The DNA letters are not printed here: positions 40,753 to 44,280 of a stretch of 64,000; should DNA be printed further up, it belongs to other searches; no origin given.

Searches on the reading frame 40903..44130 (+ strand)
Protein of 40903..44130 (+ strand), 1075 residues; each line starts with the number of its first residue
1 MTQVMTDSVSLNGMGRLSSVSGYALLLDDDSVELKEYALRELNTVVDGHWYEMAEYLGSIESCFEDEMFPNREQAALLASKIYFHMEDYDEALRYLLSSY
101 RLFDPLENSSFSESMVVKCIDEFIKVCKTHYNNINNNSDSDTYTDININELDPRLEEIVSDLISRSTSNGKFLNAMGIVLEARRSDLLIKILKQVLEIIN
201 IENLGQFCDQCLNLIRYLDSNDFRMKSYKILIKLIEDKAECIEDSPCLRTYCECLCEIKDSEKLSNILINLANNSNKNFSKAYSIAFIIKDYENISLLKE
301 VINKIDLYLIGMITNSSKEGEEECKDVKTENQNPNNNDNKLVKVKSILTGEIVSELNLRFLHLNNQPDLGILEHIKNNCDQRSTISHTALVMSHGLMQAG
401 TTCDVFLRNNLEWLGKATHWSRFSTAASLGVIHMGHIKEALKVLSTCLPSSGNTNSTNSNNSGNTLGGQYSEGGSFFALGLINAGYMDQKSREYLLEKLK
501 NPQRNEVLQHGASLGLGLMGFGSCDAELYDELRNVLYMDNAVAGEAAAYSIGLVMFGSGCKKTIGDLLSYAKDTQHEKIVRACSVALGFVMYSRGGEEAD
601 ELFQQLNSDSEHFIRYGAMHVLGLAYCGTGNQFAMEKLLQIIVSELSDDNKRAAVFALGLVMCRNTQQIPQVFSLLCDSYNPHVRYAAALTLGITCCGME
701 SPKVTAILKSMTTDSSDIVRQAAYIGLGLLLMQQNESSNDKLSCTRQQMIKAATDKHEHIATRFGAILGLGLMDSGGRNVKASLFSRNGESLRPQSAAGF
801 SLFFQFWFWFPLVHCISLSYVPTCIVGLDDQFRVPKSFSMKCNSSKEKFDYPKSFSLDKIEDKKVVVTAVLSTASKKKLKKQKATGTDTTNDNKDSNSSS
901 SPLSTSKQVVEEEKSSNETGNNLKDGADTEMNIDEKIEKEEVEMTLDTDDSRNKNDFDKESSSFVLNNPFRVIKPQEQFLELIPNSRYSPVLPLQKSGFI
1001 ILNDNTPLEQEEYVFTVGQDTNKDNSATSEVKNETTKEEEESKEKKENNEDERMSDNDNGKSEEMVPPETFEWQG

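Call 19: search_protein_families(library=pfam, proteins=[window:40903-44130:+], max_evalue=0.001)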
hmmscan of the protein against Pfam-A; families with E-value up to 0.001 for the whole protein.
window:40903-44130:+ (1075 aa): 6 families
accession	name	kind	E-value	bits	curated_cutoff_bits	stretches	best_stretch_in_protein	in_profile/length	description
PF21505.3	RPN2_N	-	5.2e-53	180.8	27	1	19-365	2-296/296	26S proteasome subunit RPN2, N-terminal domain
PF01851.28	PC_rep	-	2.5e-28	97.4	21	2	511-542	1-32/35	Proteasome/cyclosome repeat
PF18004.6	RPN2_C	-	1.4e-27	97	26.8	1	823-1014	1-160/160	26S proteasome regulatory subunit RPN2 C-terminal domain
PF13646.12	HEAT_2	-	2.1e-21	76.4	27.7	1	636-727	2-87/88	HEAT repeats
PF13513.12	HEAT_EZ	-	1.3e-05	26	27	0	650-693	3-53/55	HEAT-like repeat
PF02985.28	HEAT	-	0.00018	21.9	23.5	0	669-693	2-25/31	HEAT repeat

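Call 65: find_homologous_proteins(query=window:40903-44130:+, max_evalue=1e-100)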
Query window:40903-44130:+ (1075 aa): 85 proteins with E <= 1e-100 among 8000 candidates.
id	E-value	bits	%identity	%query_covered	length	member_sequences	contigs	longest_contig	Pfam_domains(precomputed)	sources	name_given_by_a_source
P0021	0.0e+0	2378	98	100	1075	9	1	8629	PF18004.7,PF01851.29,PF13513.13,PF13646.13,PF21505.4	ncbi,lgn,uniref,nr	ncbi:PSMD1 protein [Cryptosporidium hominis TU502]|uniref:PSMD1 protein n=1 Tax=Cryptosporidium homi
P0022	0.0e+0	2055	85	100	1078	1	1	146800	PF18004.7,PF01851.29,PF13646.13,PF21505.4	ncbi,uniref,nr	ncbi:RPN2 26s proteasome regulatory subunit [Cryptosporidium sp. chipmunk genotype I]|uniref:RPN2 26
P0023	0.0e+0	1924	79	100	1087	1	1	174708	PF18004.7,PF01851.29,PF13513.13,PF13646.13,PF21505.4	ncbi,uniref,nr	ncbi:RPN2 26s proteasome regulatory subunit [Cryptosporidium ubiquitum]|uniref:RPN2 26s proteasome r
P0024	0.0e+0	1740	72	100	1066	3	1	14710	PF18004.7,PF01851.29,PF13513.13,PF13646.13,PF21505.4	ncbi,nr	ncbi:RPN2/26s proteasome regulatory subunit [Cryptosporidium canis]|nr:RPN2/26s proteasome regulator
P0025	0.0e+0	1609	67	100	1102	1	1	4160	PF18004.7,PF01851.29,PF13513.13,PF13646.13,PF21505.4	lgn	-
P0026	0.0e+0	1516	64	100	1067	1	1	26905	PF18004.7,PF01851.29,PF13513.13,PF13646.13,PF21505.4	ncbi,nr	ncbi:RPN2/26s proteasome regulatory subunit [Cryptosporidium felis]|nr:RPN2/26s proteasome regulator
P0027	0.0e+0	1315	58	99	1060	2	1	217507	PF02985.29,PF18004.7,PF01851.29,PF13646.13,PF21505.4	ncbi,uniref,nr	ncbi:PSMD1 protein [Cryptosporidium bovis]|uniref:PSMD1 protein n=1 Tax=Cryptosporidium bovis TaxID=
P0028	0.0e+0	1295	56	100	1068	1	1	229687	PF02985.29,PF18004.7,PF01851.29,PF13646.13,PF21505.4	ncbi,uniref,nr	ncbi:PSMD1 protein [Cryptosporidium ryanae]|uniref:PSMD1 protein n=1 Tax=Cryptosporidium ryanae TaxI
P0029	0.0e+0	1279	56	99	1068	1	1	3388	PF02985.29,PF18004.7,PF01851.29,PF13513.13,PF13646.13,PF21505.4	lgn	-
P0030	0.0e+0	1124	51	99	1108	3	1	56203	PF18004.7,PF01851.29,PF13646.13,PF21505.4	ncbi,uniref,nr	ncbi:proteasome cyclosome repeat family protein [Cryptosporidium andersoni]|uniref:Proteasome cyclos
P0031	1.4e-224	766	41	93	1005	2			PF02985.29,PF18004.7,PF01851.29,PF13513.13,PF13646.13,PF21505.4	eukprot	eukprot:GHVS01034710.1.p1 GENE.GHVS01034710.1~~GHVS01034710.1.p1 ORF type:complete len:1006 (-),scor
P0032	1.4e-186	640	36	93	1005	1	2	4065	PF02985.29,PF18004.7,PF01851.29,PF13513.13,PF13646.13,PF21505.4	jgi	-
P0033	1.9e-182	627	43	50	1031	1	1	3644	PF02985.29,PF18004.7,PF01851.29,PF13646.13,PF21505.4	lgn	-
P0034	3.3e-181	623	34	94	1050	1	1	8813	PF18004.7,PF01851.29,PF13513.13,PF13646.13,PF21505.4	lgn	-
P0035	4.1e-180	619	35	93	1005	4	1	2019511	PF18004.7,PF01851.29,PF13646.13,PF21505.4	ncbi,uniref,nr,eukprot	ncbi:26S proteasome regulatory subunit [Theileria orientalis strain Shintoku]|uniref:26S proteasome 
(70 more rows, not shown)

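Call 66: find_encoding_contigs(protein=P0030, flank=10000, max_places=1)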
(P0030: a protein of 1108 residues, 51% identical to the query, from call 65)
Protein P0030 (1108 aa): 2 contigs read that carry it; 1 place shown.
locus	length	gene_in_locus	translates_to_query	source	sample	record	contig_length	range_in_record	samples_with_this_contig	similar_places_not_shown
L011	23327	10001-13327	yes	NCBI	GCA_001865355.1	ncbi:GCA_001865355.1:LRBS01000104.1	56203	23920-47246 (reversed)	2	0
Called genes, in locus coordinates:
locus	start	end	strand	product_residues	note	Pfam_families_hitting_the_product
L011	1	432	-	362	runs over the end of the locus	PF03343:SART-1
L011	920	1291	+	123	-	-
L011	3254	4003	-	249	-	PF05022:SRP40_C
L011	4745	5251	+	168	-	PF16205:Ribosomal_S17_N, PF00366:Ribosomal_S17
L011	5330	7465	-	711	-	PF00817:IMS, PF21704:POLH-Rev1_HhH, PF21999:IMS_HHH_1 (weak), PF11799:IMS_C (weak)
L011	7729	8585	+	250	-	PF01138:RNase_PH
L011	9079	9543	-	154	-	-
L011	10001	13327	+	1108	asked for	PF21505:RPN2_N, PF01851:PC_rep, PF13646:HEAT_2, PF18004:RPN2_C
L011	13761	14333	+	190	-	-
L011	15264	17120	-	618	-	-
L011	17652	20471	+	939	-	PF08700:VPS51_Exo84_N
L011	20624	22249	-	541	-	-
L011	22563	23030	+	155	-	PF00583:Acetyltransf_1, PF13673:Acetyltransf_10, PF13508:Acetyltransf_7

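Call 67: find_encoding_contigs(protein=P0023, flank=8000, max_places=1)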
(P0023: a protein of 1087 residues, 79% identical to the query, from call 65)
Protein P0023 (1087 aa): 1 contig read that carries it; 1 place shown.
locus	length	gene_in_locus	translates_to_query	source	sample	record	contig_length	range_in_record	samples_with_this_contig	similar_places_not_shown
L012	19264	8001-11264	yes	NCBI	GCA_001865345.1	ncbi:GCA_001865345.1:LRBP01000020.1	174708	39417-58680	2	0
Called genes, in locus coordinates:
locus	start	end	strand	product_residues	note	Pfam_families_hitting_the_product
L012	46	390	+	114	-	-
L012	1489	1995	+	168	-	PF16205:Ribosomal_S17_N, PF00366:Ribosomal_S17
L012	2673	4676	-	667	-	PF00817:IMS, PF21704:POLH-Rev1_HhH, PF21999:IMS_HHH_1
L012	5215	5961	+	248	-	PF01138:RNase_PH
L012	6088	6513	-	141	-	PF07491:PPI_Ypi1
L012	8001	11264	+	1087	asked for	PF21505:RPN2_N, PF13513:HEAT_EZ (faint), PF01851:PC_rep (weak), PF13646:HEAT_2, PF18004:RPN2_C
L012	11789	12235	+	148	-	-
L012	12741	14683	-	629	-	-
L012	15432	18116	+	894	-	PF08700:VPS51_Exo84_N (faint)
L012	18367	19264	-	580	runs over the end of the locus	-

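Call 68: find_encoding_contigs(protein=P0027, flank=8000, max_places=1)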
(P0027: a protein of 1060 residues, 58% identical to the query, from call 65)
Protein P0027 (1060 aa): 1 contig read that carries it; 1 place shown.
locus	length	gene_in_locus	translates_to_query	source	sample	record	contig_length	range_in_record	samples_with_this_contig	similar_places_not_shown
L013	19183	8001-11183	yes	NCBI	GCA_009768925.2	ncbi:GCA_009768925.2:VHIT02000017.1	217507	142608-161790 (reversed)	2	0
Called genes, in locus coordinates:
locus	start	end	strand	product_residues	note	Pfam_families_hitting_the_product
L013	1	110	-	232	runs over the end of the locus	PF05022:SRP40_C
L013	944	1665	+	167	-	-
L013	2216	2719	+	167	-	PF16205:Ribosomal_S17_N, PF00366:Ribosomal_S17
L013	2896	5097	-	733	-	PF00817:IMS, PF21704:POLH-Rev1_HhH, PF21999:IMS_HHH_1 (weak)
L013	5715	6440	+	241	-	PF01138:RNase_PH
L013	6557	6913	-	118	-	PF07491:PPI_Ypi1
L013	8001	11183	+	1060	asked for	PF02985:HEAT (faint), PF21505:RPN2_N, PF01851:PC_rep (weak), PF13646:HEAT_2, PF18004:RPN2_C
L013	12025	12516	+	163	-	-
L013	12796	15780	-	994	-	-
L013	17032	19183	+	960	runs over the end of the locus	PF08700:VPS51_Exo84_N (weak)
